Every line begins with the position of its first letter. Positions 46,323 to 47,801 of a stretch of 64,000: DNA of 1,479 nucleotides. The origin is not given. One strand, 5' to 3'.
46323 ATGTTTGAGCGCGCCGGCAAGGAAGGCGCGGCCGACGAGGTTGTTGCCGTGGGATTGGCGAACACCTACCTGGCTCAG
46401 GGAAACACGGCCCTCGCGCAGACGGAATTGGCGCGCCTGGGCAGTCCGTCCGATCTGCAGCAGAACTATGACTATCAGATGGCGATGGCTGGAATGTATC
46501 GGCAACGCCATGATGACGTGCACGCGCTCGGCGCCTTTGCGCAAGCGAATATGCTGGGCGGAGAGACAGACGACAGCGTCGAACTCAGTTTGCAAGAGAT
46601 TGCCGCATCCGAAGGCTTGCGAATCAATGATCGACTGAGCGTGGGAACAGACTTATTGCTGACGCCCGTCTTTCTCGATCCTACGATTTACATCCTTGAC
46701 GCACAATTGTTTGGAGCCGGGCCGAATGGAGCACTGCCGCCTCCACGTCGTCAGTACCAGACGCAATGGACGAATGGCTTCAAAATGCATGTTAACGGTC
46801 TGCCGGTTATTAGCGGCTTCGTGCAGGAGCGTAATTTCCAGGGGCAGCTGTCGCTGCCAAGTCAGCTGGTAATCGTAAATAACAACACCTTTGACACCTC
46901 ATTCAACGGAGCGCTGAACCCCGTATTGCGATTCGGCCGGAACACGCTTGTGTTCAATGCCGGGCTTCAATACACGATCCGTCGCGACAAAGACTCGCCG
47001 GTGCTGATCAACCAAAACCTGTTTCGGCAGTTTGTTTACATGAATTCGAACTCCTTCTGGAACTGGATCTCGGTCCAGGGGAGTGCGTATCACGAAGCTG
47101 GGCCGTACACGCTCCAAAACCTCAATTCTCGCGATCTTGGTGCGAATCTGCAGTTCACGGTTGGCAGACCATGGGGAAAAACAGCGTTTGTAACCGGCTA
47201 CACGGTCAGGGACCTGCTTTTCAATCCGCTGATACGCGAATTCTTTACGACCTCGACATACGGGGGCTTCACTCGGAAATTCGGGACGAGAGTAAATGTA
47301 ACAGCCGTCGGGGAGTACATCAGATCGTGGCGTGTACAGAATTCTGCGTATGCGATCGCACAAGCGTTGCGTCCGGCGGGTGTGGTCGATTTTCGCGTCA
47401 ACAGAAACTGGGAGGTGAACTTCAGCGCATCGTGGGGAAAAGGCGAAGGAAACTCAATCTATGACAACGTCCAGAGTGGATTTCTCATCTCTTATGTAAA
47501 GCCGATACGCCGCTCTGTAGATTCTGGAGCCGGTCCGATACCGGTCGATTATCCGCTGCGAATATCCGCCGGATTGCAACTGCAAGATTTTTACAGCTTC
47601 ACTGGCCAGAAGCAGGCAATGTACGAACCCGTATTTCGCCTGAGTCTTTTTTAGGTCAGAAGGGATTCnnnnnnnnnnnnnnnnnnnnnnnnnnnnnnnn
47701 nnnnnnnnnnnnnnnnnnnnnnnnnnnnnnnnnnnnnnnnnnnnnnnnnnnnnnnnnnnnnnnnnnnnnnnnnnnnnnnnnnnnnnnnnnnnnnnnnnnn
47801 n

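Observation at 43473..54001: Eight-gene, co-directional, Pel-like exopolysaccharide secretion locus with a non-canonical accessory and regulatory gene set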

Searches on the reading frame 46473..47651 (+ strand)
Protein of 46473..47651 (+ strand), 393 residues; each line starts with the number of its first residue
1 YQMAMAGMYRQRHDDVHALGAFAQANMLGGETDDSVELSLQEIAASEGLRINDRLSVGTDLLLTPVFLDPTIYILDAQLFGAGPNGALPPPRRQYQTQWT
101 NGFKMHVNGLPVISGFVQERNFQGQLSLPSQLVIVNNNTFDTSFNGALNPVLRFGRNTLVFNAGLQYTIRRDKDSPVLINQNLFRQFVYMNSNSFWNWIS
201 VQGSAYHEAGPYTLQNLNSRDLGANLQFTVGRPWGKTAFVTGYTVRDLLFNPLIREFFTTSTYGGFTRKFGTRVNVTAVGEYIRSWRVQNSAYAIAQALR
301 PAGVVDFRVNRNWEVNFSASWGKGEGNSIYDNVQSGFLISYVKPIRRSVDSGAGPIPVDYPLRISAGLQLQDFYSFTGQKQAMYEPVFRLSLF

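Call 20: search_protein_families(library=pfam, proteins=[window:46473-47651:+], max_evalue=10)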
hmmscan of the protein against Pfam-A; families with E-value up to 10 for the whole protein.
window:46473-47651:+ (393 aa): 0 families

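Call 23: find_homologous_proteins(query=window:46473-47651:+, max_evalue=0.001)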
Query window:46473-47651:+ (393 aa): 387 proteins with E <= 0.001 among 7587 candidates; the best 120 are listed.
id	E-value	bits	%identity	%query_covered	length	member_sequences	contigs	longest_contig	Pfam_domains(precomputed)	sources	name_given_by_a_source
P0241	2.5e-239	812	91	98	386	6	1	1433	-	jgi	jgi:hypothetical protein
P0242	7.6e-156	537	59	100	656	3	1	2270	PF14559.13,PF13431.13,PF13414.13,PF13424.13,PF13428.13,PF13181.13,PF07719.24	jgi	jgi:tetratricopeptide (TPR) repeat protein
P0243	1.6e-152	526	59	100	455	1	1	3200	PF14559.13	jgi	jgi:hypothetical protein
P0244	4.5e-147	508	57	100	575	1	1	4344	-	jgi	jgi:tetratricopeptide (TPR) repeat protein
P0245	2.0e-142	493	54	100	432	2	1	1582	-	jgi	jgi:hypothetical protein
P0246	6.4e-139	482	54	100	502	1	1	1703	-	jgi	-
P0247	8.2e-134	465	53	100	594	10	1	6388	PF14559.13,PF13424.13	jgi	jgi:tetratricopeptide (TPR) repeat protein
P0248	1.3e-132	461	53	99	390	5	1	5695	-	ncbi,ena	-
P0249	2.7e-132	460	51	100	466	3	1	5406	PF14559.13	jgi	jgi:tetratricopeptide (TPR) repeat protein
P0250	1.4e-131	458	52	100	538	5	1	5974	-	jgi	-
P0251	1.7e-129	451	51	100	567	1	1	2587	PF14559.13,PF13424.13,PF13432.13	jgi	jgi:tetratricopeptide (TPR) repeat protein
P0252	2.4e-129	450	52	99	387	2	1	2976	-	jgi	jgi:hypothetical protein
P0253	3.3e-129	450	55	90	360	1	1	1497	-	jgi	jgi:hypothetical protein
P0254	4.0e-129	449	60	83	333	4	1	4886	-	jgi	jgi:hypothetical protein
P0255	4.3e-129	449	52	100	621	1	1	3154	PF14559.13,PF13414.13,PF13428.13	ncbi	ncbi:MAG: tetratricopeptide repeat protein, partial [Candidatus Korobacteraceae bacterium]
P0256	3.7e-128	446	51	100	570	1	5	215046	PF14559.13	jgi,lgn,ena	jgi:tetratricopeptide (TPR) repeat protein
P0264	3.7e-125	436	51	100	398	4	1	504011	-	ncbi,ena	-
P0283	5.1e-120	419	49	100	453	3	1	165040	-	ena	-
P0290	1.2e-118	415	48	100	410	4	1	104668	-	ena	-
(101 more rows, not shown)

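Call 26: search_solved_structures(query=A2, max_evalue=10)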
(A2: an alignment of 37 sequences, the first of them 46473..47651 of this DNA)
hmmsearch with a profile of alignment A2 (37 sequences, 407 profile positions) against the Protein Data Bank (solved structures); distinct sequences matched with E-value up to 10: 1.
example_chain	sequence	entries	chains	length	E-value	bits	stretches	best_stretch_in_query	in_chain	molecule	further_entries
7obi_A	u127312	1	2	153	0.024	16.9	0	20-62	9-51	CTPR-rv4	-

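Call 34: predict_structure(alignment_id=A2)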
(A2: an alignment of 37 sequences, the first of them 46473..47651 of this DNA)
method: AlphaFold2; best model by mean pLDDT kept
length: 393 residues; sequences in the alignment: 37
mean_pLDDT: 83.9   pTM: 0.78
mean pLDDT of the five models: 83.9, 80.8, 79.1, 77.5, 75.6
residues with pLDDT >= 90: 170; 70-90: 165; 50-70: 55; < 50: 3
segments of 3 or more residues with pLDDT < 50: none
pLDDT, mean of each block of 10 residues (from residue 1): 59 74 69 70 86 90 84 77 52 85 91 95 75 74 95 86 96 89 96 85 95 89 94 84 92 81 94 92 88 86 93 91 65 89 86 76 92 70 86 85
secondary structure, 60 per line:
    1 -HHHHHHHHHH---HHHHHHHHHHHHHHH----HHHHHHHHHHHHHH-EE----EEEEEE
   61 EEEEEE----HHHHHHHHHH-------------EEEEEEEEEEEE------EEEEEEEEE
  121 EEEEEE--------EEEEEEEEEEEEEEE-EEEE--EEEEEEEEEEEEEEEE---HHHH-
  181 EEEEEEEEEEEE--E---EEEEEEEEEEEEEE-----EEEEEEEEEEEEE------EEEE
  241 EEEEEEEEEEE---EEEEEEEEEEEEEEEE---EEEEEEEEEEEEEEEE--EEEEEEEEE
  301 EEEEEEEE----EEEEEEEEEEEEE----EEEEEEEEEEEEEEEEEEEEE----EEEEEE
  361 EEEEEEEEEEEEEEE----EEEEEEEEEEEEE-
elements in order: H2-11 H15-29 H34-47 E55-66 H71-80 E94-105 E112-126 E135-149 E151-154 E157-172 H176-179 E181-192 E199-212 E218-230 E237-251 E255-270 E274-289 E292-308 E313-325 E330-350 E355-375 E380-392

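Call 38: fold_search(model_id=the predicted structure, library=pdb)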
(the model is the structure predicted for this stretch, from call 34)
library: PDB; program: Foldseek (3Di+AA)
matches with E <= 10: 775; with E <= 0.001: 104
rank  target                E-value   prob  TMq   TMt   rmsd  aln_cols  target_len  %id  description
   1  5mdq_A                1.1e-05  1.00  0.40  0.43  13.3       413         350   10  Crystal structure of outer membrane expressed Chitoporin VhChip from Vibrio harveyi (released 2017-12-20)
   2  9a32_MODEL_1_A        1.9e-05  1.00  0.37  0.39  12.9       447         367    8  Model of E. coli OmpC by in-cell photo-crosslinking MS and deep learning (released 2023-02-24)
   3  9dhe                  3.0e-05  1.00  0.38  0.27  17.1       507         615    9  The crystal structure on the heme/hemoglobin transporter ChuA, in complex with heme (released 2025-05-21)
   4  5oyk                  3.3e-05  1.00  0.36  0.43  15.6       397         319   10  Outer-membrane expressed OmpT of Vibrio cholerae (released 2018-04-25)
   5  5mdo_A                3.5e-05  1.00  0.40  0.45  13.0       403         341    9  Crystal structure of in vitro folded Chitoporin VhChip from Vibrio harveyi (crystal form I) (released 2017-12-20)
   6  6ehf                  3.7e-05  1.00  0.37  0.43  14.4       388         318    8  OmpT (in-vitro folded), an outer membrane protein Vibrio cholerae (trimer form) (released 2018-04-25)
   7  8p98_A                4.7e-05  1.00  0.30  0.22  19.7       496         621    8  BtuB3G3 bound to cyanocobalamin with ordered EL8 (released 2023-08-16)
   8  4y25                  5.4e-05  1.00  0.50  0.65   6.0       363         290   10  Bacterial polysaccharide outer membrane secretin (released 2016-03-16)
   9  9c4o                  6.3e-05  1.00  0.37  0.24  18.4       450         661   11  Cryo-EM structure of PqqU with ligand PQQ (released 2024-06-19)
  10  2y0l                  6.6e-05  1.00  0.34  0.36  12.7       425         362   10  Crystal Structure of Pseudomonas Aeruginosa OpdO (released 2011-12-21)
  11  6ehe                  7.3e-05  1.00  0.36  0.45  11.1       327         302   10  OmpTdeltaL8 (loop L8 deletion mutant of OmpT), an outer membrane protein of Vibrio cholerae (released 2018-04-25)
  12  6z37                  7.7e-05  1.00  0.35  0.33  13.8       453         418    9  TodX monoaromatic hydrocarbon channel deltaS2 mutant (released 2020-11-04)
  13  6z8z_B                8.4e-05  1.00  0.31  0.21  22.2       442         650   10  Copper transporter OprC (released 2021-06-09)
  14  6z38                  9.3e-05  1.00  0.34  0.33  13.7       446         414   10  TodX deltaS2S3 mutant monoaromatic hydrocarbon channel (released 2020-11-04)
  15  1oh2_Q                9.3e-05  1.00  0.35  0.34  12.3       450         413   12  Sucrose-Specific Porin, with Bound Sucrose Molecules (released 2003-05-29)
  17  6tzk                  1.2e-04  1.00  0.48  0.43   8.4       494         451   10  Bacterial cellulose synthase outermembrane channel BcsC with terminal TPR repeat (released 2019-10-23)
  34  9b8a                  2.6e-04  1.00  0.49  0.37   8.2       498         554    9  Cryo-EM structure of E. coli cellulose synthase subunit C (released 2025-02-19)
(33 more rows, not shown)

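Call 42: find_encoding_contigs(protein=P0264, flank=10000, max_places=2)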
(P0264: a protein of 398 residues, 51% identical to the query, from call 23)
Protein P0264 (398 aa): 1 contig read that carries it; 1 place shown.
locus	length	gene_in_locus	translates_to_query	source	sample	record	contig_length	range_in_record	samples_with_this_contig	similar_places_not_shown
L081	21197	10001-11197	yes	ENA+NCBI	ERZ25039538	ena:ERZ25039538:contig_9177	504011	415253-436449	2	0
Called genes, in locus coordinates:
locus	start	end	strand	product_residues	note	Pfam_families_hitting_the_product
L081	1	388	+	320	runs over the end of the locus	PF01584:CheW, PF00072:Response_reg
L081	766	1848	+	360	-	PF14907:NTP_transf_5 (weak)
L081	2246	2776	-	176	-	-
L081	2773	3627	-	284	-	PF02369:Big_1 (faint), PF09134:Invasin_D3 (faint)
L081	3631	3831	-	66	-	-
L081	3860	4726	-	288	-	-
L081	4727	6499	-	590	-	-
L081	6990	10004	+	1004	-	PF13432:TPR_16, PF23914:TPR_CcmH_CycH, PF14559:TPR_19, PF14559:TPR_19 (weak), PF23914:TPR_CcmH_CycH (weak), PF13371:TPR_9 (weak), PF13414:TPR_11 (weak), PF13432:TPR_16 (weak), +19 more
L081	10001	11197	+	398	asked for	-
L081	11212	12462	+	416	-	PF00534:Glycos_transf_1, PF13692:Glyco_trans_1_4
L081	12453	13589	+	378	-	-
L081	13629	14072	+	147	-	PF01740:STAS, PF13466:STAS_2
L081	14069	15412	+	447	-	-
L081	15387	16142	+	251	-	-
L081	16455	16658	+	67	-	-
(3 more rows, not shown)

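Call 43: find_encoding_contigs(protein=P0283, flank=10000, max_places=1)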
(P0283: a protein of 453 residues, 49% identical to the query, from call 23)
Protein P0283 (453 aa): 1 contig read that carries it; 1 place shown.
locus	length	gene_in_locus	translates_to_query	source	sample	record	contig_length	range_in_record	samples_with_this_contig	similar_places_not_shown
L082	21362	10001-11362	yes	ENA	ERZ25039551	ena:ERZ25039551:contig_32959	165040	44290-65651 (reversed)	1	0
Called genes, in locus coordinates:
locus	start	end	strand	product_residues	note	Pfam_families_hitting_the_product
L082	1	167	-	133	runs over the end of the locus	PF00072:Response_reg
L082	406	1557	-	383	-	PF14907:NTP_transf_5 (weak)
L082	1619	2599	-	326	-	PF16317:Glyco_hydro_99 (weak)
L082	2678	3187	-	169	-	-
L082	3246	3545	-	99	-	-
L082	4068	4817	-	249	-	-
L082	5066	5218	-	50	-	-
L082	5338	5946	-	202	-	-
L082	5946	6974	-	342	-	-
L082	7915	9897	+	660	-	PF12895:ANAPC3 (faint), PF13429:TPR_15 (faint), PF00515:TPR_1 (faint), PF07719:TPR_2 (faint), PF14559:TPR_19 (weak), PF13432:TPR_16 (weak), PF14559:TPR_19, PF13414:TPR_11 (weak), +10 more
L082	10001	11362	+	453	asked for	-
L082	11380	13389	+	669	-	PF01943:Polysacc_synt (weak)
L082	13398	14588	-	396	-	PF00515:TPR_1 (faint), PF07719:TPR_2 (faint), PF13181:TPR_8 (faint), PF13432:TPR_16 (faint), PF13424:TPR_12 (faint), PF14559:TPR_19 (faint), PF13414:TPR_11 (faint), PF13431:TPR_17 (weak), +1 more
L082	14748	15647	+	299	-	-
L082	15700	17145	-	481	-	PF04185:Phosphoesterase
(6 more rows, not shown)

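Call 44: find_encoding_contigs(protein=P0290, flank=10000, max_places=1)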
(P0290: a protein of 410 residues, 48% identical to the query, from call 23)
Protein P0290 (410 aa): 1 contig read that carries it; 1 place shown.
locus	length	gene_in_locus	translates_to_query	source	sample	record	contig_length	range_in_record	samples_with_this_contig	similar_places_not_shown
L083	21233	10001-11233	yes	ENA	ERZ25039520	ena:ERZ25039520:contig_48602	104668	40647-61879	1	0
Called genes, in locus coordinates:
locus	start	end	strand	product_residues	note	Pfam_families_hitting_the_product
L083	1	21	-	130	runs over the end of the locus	PF00072:Response_reg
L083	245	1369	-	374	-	PF14907:NTP_transf_5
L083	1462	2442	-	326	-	PF16317:Glyco_hydro_99 (weak)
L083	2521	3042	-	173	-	-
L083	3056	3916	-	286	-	-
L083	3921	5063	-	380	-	-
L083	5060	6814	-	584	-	-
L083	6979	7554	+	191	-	PF21033:RMD1-3 (faint), PF07719:TPR_2 (faint), PF13424:TPR_12 (faint), PF13428:TPR_14 (faint), PF13432:TPR_16, PF12895:ANAPC3 (weak), PF23914:TPR_CcmH_CycH (weak), PF14559:TPR_19, +4 more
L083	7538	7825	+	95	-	PF00515:TPR_1 (faint), PF07719:TPR_2 (faint), PF13181:TPR_8 (faint), PF13428:TPR_14 (faint), PF13176:TPR_7 (faint), PF14559:TPR_19 (weak), PF13432:TPR_16 (weak)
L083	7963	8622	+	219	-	PF00515:TPR_1 (faint), PF07719:TPR_2 (faint), PF23914:TPR_CcmH_CycH (weak), PF13371:TPR_9 (weak), PF13414:TPR_11 (weak), PF14559:TPR_19, PF13424:TPR_12 (weak), PF13432:TPR_16, +4 more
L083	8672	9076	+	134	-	PF14559:TPR_19 (faint)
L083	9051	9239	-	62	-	-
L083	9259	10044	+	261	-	PF13424:TPR_12 (faint), PF00515:TPR_1 (faint), PF13432:TPR_16 (weak), PF14559:TPR_19, PF12895:ANAPC3 (weak), PF13428:TPR_14 (weak), PF13414:TPR_11, PF13432:TPR_16 (weak), +5 more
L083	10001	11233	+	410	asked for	-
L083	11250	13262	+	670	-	PF01943:Polysacc_synt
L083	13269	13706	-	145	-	PF07719:TPR_2 (faint)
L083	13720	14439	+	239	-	-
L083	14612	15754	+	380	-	-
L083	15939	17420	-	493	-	PF04185:Phosphoesterase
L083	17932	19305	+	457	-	PF03659:Glyco_hydro_71 (weak)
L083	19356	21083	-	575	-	PF00534:Glycos_transf_1, PF13692:Glyco_trans_1_4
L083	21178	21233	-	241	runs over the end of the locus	PF02223:Thymidylate_kin (faint)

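Call 45: find_encoding_contigs(protein=P0256, flank=10000, max_places=1)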
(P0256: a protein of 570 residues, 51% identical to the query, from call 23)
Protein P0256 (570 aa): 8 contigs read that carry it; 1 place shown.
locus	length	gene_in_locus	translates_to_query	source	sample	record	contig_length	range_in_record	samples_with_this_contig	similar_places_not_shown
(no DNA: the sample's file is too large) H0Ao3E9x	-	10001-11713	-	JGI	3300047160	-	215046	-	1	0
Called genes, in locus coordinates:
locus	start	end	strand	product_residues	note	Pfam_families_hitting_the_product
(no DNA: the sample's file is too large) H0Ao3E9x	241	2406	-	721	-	PF14559:TPR_19 (weak), PF20308:TPR-S (weak), PF23914:TPR_CcmH_CycH (weak), PF14559:TPR_19 (weak), PF13424:TPR_12, PF14559:TPR_19, PF13424:TPR_12, PF13432:TPR_16, +23 more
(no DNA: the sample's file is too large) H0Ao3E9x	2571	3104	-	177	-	-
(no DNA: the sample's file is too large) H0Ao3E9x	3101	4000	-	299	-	-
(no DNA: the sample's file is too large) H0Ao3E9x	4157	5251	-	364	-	-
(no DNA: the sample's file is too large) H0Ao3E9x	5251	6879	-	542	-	-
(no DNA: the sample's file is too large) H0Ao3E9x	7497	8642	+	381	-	PF16918:PknG_TPR (faint), PF03704:BTAD (faint), PF13432:TPR_16 (weak), PF25062:ARM_TT21_N (weak), PF23914:TPR_CcmH_CycH, PF14559:TPR_19 (weak), PF23914:TPR_CcmH_CycH (weak), PF14559:TPR_19, +17 more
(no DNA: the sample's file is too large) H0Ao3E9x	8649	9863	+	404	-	PF07719:TPR_2 (faint), PF12895:ANAPC3 (faint), PF13174:TPR_6 (faint), PF14559:TPR_19 (weak), PF23914:TPR_CcmH_CycH (weak), PF13432:TPR_16 (weak), PF23914:TPR_CcmH_CycH (weak), PF13181:TPR_8 (weak), +8 more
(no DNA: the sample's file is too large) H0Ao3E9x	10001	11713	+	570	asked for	PF14559:TPR_19 (faint)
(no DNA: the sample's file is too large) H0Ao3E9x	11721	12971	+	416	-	PF00534:Glycos_transf_1, PF13692:Glyco_trans_1_4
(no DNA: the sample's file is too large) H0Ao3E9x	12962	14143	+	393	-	-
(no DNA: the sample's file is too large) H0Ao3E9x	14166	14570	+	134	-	PF01740:STAS, PF13466:STAS_2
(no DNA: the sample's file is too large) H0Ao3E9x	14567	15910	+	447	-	-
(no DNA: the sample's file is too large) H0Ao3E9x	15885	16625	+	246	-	-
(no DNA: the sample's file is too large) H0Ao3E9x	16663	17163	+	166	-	-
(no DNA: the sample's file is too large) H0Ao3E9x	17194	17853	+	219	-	PF02223:Thymidylate_kin (faint)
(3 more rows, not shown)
